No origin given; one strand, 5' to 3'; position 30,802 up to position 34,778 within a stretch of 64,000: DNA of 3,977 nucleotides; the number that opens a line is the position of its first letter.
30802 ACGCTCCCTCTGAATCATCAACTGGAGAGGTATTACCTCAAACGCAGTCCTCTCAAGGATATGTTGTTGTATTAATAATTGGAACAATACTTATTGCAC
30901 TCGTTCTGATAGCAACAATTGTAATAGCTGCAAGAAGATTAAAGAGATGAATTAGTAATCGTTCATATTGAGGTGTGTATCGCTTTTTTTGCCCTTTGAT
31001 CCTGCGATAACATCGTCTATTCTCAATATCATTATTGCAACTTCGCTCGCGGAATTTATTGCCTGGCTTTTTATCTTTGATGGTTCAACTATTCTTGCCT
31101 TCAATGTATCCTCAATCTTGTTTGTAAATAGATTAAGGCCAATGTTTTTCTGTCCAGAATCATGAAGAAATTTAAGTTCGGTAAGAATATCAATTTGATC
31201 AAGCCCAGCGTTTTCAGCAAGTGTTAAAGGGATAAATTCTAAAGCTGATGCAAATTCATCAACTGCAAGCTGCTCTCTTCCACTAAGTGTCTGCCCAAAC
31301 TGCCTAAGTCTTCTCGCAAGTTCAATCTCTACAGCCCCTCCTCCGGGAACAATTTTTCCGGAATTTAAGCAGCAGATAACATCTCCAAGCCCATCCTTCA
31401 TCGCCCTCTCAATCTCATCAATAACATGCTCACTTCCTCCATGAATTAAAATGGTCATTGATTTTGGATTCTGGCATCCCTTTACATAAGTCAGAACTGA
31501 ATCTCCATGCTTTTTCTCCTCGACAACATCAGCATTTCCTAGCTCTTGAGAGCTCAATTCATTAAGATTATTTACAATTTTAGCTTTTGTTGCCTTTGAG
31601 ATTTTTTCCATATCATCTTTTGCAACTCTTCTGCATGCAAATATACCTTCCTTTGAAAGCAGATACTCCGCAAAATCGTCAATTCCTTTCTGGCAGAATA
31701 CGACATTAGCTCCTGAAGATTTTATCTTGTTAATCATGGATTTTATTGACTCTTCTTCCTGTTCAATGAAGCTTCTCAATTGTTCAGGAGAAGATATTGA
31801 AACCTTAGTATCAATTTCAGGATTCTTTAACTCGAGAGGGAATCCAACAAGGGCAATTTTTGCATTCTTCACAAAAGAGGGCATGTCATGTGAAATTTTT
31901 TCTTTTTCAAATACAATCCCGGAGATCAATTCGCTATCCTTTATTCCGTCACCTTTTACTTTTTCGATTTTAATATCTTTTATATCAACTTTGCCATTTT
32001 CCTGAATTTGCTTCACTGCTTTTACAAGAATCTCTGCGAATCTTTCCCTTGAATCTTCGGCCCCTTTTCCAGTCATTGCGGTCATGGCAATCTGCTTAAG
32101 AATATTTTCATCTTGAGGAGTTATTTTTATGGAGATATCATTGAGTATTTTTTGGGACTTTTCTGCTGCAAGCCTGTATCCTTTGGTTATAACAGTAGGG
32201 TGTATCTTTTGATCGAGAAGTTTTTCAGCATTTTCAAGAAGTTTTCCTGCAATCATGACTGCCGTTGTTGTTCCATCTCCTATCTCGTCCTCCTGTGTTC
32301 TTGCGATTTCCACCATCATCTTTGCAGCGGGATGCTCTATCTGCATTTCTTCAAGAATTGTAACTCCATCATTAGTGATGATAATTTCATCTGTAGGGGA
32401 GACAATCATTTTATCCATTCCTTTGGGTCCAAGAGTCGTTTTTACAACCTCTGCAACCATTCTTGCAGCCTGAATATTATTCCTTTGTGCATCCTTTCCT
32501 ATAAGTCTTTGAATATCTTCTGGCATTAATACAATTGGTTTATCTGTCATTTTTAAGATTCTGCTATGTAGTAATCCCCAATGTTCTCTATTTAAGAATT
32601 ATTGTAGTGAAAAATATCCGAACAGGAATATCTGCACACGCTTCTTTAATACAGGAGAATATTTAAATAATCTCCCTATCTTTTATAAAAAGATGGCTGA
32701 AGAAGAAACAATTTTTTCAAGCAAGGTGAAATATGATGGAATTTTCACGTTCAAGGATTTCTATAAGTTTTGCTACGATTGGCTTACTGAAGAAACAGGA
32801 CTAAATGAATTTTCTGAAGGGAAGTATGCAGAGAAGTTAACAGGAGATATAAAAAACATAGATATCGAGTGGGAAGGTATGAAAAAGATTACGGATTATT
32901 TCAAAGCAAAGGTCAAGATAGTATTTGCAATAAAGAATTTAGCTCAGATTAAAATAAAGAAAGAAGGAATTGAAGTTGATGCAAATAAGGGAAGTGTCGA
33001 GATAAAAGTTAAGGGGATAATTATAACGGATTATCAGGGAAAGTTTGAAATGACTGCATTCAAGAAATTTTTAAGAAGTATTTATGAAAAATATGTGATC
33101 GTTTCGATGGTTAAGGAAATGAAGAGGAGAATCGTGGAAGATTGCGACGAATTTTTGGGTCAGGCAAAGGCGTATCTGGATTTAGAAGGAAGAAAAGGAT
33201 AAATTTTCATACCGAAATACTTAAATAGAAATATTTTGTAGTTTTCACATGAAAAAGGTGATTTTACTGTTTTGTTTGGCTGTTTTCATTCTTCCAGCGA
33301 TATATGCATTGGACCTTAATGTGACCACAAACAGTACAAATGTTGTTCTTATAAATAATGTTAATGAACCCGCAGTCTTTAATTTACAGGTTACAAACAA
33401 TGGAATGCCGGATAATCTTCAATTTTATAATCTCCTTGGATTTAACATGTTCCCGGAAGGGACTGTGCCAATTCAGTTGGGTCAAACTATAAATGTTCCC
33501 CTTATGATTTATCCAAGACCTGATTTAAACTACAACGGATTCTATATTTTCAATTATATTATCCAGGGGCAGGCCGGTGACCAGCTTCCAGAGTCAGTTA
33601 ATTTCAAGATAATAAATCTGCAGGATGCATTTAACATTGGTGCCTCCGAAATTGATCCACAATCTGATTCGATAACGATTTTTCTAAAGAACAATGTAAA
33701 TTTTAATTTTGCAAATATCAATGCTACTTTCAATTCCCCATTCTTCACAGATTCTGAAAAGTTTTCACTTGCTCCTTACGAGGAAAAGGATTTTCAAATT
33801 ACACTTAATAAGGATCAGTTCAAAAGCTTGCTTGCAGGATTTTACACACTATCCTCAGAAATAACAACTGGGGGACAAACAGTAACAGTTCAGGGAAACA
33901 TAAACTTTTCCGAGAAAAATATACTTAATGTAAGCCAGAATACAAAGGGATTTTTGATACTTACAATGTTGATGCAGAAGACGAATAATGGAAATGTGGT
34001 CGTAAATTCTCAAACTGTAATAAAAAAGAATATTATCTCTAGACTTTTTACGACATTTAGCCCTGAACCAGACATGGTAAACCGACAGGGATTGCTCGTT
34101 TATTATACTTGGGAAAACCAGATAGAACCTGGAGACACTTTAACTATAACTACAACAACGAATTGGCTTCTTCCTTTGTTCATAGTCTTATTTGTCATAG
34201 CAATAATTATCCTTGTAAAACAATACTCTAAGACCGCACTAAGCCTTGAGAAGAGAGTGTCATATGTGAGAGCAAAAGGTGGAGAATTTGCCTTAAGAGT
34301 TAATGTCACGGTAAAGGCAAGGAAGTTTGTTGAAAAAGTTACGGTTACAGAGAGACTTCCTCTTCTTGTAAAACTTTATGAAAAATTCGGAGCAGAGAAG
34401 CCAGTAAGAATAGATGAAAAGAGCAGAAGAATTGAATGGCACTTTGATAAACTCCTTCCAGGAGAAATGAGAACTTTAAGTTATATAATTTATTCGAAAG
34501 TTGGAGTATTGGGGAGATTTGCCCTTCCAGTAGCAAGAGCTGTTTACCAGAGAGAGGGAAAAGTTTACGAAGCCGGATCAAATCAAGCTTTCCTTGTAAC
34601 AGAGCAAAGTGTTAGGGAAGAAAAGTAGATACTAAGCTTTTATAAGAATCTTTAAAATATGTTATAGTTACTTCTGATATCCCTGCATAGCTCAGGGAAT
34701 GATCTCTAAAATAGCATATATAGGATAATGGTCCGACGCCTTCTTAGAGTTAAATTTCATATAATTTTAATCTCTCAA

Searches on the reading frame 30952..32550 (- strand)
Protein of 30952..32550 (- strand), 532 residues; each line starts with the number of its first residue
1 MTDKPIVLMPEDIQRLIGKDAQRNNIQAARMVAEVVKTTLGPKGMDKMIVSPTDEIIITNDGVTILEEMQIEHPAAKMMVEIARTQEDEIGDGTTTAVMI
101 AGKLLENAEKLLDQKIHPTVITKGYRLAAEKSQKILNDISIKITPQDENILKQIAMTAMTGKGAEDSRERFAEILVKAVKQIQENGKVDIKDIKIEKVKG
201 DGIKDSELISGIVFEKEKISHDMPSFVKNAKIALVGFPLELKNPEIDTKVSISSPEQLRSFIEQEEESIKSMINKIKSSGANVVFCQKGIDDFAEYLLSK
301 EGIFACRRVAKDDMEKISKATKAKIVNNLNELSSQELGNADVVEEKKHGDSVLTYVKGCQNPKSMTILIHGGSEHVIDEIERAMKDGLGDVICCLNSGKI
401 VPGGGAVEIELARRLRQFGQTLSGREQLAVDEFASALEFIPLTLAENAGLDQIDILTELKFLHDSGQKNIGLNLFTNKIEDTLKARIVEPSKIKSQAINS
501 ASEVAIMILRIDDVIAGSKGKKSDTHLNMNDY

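Call 69: list_cluster_members(proteins=[P0001, window:30952-32550:-, window:33249-34628:+])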
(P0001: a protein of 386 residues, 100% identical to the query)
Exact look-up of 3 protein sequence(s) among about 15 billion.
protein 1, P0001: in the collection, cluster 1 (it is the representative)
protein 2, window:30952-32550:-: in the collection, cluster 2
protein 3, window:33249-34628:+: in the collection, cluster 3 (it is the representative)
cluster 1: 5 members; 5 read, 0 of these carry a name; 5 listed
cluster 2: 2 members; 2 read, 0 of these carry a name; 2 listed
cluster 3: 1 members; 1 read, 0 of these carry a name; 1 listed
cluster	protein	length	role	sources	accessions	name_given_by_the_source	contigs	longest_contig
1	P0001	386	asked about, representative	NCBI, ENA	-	-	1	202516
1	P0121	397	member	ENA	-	-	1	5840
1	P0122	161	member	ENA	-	-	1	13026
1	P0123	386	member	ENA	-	-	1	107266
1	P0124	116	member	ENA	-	-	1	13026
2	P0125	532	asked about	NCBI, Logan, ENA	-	-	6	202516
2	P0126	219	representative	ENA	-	-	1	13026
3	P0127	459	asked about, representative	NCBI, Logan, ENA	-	-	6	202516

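Call 80: find_homologous_proteins(query=window:30952-32550:-, max_evalue=1e-50)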
Query window:30952-32550:- (532 aa): 8000 proteins with E <= 1e-50 among 8000 candidates; the best 120 are listed.
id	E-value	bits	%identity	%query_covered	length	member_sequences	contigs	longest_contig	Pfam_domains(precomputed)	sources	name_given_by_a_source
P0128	0.0e+0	1105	97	100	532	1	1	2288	PF00118.30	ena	-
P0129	0.0e+0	1091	95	100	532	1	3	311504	PF00118.30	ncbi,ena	ncbi:MAG: thermosome subunit alpha [Candidatus Nanoarchaeia archaeon]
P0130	1.5e-298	1008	87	100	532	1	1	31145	PF00118.30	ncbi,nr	ncbi:MAG: TCP-1/cpn60 chaperonin family protein [Nanoarchaeota archaeon]|nr:TCP-1/cpn60 chaperonin f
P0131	1.8e-296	1002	86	100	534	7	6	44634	PF00118.30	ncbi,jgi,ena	-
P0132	7.7e-294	993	86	100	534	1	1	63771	PF00118.30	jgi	jgi:archaeal chaperonin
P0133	9.1e-294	993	87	100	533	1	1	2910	PF00118.30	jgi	jgi:archaeal chaperonin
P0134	2.7e-293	991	84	100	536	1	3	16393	PF00118.30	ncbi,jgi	-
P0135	3.9e-293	991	86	100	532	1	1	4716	PF00118.30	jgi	jgi:thermosome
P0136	7.5e-292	986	86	99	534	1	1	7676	PF00118.30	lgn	-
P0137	2.0e-291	985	86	100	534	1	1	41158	PF00118.30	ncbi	-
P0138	6.3e-290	980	85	100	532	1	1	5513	PF00118.30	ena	-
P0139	3.6e-289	977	85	99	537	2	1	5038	PF00118.30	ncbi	-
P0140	4.1e-289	977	84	98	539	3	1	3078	PF00118.30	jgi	-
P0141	8.5e-288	973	86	98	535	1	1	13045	PF00118.30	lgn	-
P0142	5.3e-284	960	84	98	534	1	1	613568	PF00118.30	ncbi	-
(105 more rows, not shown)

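Call 81: find_encoding_contigs(protein=P0129, flank=10000, max_places=3)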
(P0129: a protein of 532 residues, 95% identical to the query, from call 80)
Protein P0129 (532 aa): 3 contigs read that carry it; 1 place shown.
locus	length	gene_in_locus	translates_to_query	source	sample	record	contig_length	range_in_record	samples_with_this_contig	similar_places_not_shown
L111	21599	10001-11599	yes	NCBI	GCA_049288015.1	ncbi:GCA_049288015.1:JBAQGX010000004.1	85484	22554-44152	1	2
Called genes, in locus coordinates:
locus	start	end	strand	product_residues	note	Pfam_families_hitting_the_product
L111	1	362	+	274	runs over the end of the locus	-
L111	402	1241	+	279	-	PF00350:Dynamin_N (faint), PF03193:RsgA_GTPase, PF01926:MMR_HSR1, PF02421:FeoB_N (weak)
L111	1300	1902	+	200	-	PF13176:TPR_7 (faint)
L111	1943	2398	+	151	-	-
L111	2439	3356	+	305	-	PF00413:Peptidase_M10, PF01400:Astacin (weak)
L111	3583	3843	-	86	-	-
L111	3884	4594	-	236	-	PF09335:VTT_dom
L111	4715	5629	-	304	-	PF14582:Metallophos_3 (weak), PF00149:Metallophos (weak), PF12850:Metallophos_2 (weak)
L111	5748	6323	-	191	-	-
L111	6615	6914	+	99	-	-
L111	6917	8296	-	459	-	-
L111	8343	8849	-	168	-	-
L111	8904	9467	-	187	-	PF00571:CBS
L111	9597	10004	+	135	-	-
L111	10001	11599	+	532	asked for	PF00118:Cpn60_TCP1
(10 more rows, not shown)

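Call 82: find_encoding_contigs(protein=P0130, flank=10000, max_places=2)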
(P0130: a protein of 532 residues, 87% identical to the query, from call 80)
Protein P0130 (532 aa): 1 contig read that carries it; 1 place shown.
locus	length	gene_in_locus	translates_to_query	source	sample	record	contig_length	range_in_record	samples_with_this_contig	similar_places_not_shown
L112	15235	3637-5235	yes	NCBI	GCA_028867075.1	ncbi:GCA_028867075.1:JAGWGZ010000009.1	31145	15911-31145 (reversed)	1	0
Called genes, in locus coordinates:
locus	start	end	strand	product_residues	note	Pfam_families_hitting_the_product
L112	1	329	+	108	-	?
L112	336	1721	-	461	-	-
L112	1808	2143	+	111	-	-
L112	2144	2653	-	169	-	-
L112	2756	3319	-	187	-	PF00571:CBS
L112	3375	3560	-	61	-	-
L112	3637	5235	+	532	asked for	PF00118:Cpn60_TCP1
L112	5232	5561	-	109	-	-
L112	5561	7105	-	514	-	PF19077:Big_13 (faint), PF17963:Big_9 (weak), PF17957:Big_7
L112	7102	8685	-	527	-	-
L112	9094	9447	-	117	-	-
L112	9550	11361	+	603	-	-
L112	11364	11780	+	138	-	PF01451:LMWPc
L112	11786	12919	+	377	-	PF01555:N6_N4_Mtase, PF01170:UPF0020, PF13847:Methyltransf_31 (weak)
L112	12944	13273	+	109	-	-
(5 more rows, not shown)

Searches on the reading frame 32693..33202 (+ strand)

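Call 14: search_protein_families(library=pfam, proteins=[window:32693-33202:+], max_evalue=0.01)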
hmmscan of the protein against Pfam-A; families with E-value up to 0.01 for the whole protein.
window:32693-33202:+ (169 aa): 1 family
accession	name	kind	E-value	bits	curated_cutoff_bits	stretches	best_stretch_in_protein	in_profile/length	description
PF21603.3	Bdbt-like_TPR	-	0.0041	17.5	27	0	67-97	28-58/85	Bride of doubletime-like, TPR domain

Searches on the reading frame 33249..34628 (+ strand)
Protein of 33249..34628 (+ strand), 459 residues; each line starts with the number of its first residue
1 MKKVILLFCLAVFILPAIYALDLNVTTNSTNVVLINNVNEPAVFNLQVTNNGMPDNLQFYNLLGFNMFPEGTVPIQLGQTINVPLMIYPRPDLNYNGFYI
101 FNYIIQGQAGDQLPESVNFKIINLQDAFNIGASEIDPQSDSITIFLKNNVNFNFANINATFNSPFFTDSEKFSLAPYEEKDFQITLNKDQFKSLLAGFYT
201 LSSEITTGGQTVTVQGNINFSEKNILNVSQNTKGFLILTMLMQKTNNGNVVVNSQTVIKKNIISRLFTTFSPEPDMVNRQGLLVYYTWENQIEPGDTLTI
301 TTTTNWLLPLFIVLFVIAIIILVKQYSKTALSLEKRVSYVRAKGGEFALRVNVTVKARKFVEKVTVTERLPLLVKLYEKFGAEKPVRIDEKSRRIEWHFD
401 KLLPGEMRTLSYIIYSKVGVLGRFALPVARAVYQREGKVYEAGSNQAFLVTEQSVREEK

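Call 14: search_protein_families(library=pfam, proteins=[window:33249-34628:+], max_evalue=0.01)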
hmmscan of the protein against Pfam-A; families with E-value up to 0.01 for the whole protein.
window:33249-34628:+ (459 aa): 1 family
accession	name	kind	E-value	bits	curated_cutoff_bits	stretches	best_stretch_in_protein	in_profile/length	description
PF11797.14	WxLIP_HBD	-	0.0052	17.2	28.9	0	167-224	78-132/138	WxL Interacting Protein, host binding domain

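Call 16: find_encoding_contigs(protein=window:33249-34628:+, flank=10000, max_places=10)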
Protein window:33249-34628:+ (459 aa): 10 contigs read that carry it; 8 places shown.
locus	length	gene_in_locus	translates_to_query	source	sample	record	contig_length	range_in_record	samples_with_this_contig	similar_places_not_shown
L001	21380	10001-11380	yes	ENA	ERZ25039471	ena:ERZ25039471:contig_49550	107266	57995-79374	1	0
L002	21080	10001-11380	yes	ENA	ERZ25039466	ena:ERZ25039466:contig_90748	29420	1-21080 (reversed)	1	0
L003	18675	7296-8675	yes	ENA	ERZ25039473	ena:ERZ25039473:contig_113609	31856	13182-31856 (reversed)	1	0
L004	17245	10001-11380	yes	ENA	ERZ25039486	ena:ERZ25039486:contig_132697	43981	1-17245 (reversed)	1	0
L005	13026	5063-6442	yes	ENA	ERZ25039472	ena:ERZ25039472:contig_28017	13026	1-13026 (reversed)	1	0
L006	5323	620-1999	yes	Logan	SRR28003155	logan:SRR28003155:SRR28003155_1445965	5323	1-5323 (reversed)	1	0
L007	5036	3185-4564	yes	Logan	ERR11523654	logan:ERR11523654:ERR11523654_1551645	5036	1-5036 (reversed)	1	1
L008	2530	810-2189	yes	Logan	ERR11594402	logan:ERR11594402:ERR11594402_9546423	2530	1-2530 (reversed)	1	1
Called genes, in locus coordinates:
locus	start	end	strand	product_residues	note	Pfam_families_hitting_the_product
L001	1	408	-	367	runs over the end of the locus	PF01555:N6_N4_Mtase, PF01170:UPF0020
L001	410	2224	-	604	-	PF01909:NTP_transf_2 (weak)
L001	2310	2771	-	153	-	-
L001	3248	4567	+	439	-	PF01565:FAD_binding_4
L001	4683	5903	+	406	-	-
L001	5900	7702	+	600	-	PF19077:Big_13 (faint), PF00028:Cadherin (faint), PF05345:He_PIG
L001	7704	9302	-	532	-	PF00118:Cpn60_TCP1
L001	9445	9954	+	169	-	-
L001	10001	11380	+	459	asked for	-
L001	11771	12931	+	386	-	PF00589:Phage_integrase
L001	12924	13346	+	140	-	-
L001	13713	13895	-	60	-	-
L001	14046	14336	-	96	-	-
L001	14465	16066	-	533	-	PF08706:D5_N, PF19263:DUF5906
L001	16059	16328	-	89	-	-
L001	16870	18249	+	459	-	-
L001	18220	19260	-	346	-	PF02086:MethyltransfD12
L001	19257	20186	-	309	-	PF01555:N6_N4_Mtase, PF01170:UPF0020 (faint), PF03602:Cons_hypoth95 (weak), PF01555:N6_N4_Mtase (weak)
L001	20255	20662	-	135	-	PF12705:PDDEXK_1 (weak)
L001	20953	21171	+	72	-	-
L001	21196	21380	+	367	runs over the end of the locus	PF25924:MJECL33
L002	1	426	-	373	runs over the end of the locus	PF01555:N6_N4_Mtase, PF01170:UPF0020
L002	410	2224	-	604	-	PF01909:NTP_transf_2 (weak)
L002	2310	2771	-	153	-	-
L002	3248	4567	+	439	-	PF01565:FAD_binding_4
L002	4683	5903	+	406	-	-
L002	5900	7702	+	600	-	PF19077:Big_13 (faint), PF00028:Cadherin (faint), PF05345:He_PIG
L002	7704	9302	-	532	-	PF00118:Cpn60_TCP1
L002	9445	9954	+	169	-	-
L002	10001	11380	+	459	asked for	-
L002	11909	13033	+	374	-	PF00589:Phage_integrase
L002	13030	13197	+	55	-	-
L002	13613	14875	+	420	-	-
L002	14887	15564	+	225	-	-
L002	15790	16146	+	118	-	-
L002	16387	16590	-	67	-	-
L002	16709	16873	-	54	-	-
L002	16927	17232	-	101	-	-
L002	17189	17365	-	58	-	-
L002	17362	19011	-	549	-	PF27228:MTBMA_p00010_2nd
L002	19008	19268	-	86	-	PF01381:HTH_3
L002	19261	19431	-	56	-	-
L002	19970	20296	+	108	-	-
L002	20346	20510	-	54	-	-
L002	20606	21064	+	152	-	PF14582:Metallophos_3 (faint)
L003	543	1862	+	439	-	PF01565:FAD_binding_4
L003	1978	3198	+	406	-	-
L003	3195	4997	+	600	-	PF19077:Big_13 (faint), PF00028:Cadherin (faint), PF05345:He_PIG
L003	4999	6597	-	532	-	PF00118:Cpn60_TCP1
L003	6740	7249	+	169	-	-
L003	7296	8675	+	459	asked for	-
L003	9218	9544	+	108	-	-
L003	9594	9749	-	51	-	-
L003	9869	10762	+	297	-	PF14582:Metallophos_3 (weak), PF00149:Metallophos (weak), PF12850:Metallophos_2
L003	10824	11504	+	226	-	-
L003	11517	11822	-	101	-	-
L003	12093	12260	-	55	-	-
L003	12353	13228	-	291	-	-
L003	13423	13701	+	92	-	-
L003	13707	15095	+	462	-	-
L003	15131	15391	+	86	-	-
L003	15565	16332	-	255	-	PF00413:Peptidase_M10, PF01400:Astacin (weak)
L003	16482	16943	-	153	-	-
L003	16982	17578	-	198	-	PF13176:TPR_7 (faint)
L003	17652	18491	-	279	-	PF00350:Dynamin_N (faint), PF00009:GTP_EFTU (faint), PF03193:RsgA_GTPase, PF01926:MMR_HSR1, PF02421:FeoB_N (weak)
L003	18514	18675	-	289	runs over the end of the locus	-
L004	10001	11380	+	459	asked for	-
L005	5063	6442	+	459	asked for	-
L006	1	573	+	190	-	?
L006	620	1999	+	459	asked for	-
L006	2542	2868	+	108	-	-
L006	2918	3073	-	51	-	-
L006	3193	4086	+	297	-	PF14582:Metallophos_3 (weak), PF00149:Metallophos (weak), PF12850:Metallophos_2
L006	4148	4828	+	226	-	-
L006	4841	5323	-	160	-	?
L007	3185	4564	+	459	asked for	-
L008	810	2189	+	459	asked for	-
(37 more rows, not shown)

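Call 61: search_protein_families(library=ncbifam, proteins=[L001:14465-16066:-, L001:12924-13346:+, L002:11909-13033:+, L002:17362-19011:-], max_evalue=0.01)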
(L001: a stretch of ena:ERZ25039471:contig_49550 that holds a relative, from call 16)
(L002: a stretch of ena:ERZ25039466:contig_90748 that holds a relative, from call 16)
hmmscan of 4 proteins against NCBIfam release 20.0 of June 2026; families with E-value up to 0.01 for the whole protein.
L001:14465-16066:- (533 aa): 3 families
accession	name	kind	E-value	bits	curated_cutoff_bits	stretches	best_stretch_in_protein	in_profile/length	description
TIGR01613.1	primase_Cterm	subfamily_domain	1e-43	149.3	108.7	1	144-439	3-303/304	phage/plasmid primase, P4 family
NF011296.0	PRK14709.1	subfamily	2e-19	69.6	613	2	286-436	279-427/469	hypothetical protein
NF005477.0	PRK07078.1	subfamily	5.5e-16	57.9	1014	1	104-447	382-726/759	hypothetical protein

L001:12924-13346:+ (140 aa): 0 families

L002:11909-13033:+ (374 aa): 6 families
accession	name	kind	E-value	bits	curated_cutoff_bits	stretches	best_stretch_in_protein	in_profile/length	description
NF040815.2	recomb_XerA_Arch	equivalog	9.8e-25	87.6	220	1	48-269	10-226/263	site-specific tyrosine recombinase/integron integrase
TIGR02225.1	recomb_XerD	equivalog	1.2e-11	44.5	329.6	1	45-267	8-244/290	site-specific tyrosine recombinase XerD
TIGR02224.1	recomb_XerC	equivalog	3.4e-11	43.1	335.15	1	45-267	8-247/295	tyrosine recombinase XerC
TIGR02249.1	integrase_gron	subfamily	8.5e-11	41.7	265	1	47-181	11-147/315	integron integrase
NF001399.0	PRK00283.1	subfamily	4.9e-08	32.6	279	1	48-268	20-254/300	tyrosine recombinase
NF003462.0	PRK05084.1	equivalog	0.0011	17.8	267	0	116-271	167-318/360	tyrosine recombinase XerS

L002:17362-19011:- (549 aa): 0 families

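Call 74: search_protein_families(library=pfam, proteins=[L001:12924-13346:+, L001:13483-13665:-, L001:13713-13895:-, L001:13880-14044:-, L002:13613-14875:+, L002:14887-15564:+, L002:15790-16146:+, L002:17362-19011:-], max_evalue=0.01)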
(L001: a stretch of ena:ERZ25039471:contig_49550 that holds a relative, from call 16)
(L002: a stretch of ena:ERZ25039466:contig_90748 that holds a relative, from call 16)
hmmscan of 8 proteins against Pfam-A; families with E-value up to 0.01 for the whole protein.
L001:12924-13346:+ (140 aa): 0 families

L001:13483-13665:- (60 aa): 0 families

L001:13713-13895:- (60 aa): 0 families

L001:13880-14044:- (54 aa): 0 families

L002:13613-14875:+ (420 aa): 0 families

L002:14887-15564:+ (225 aa): 0 families

L002:15790-16146:+ (118 aa): 0 families

L002:17362-19011:- (549 aa): 0 families

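Call 75: search_protein_families(library=phrogs, proteins=[L001:12924-13346:+, L001:13483-13665:-, L001:13713-13895:-, L001:13880-14044:-, L002:13613-14875:+, L002:14887-15564:+, L002:15790-16146:+, L002:17362-19011:-], max_evalue=0.01)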
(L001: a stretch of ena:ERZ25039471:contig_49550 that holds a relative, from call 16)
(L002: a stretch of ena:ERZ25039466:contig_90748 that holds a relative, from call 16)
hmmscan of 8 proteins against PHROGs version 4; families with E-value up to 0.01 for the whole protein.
L001:12924-13346:+ (140 aa): 0 families

L001:13483-13665:- (60 aa): 0 families

L001:13713-13895:- (60 aa): 0 families

L001:13880-14044:- (54 aa): 0 families

L002:13613-14875:+ (420 aa): 0 families

L002:14887-15564:+ (225 aa): 0 families

L002:15790-16146:+ (118 aa): 0 families

L002:17362-19011:- (549 aa): 0 families
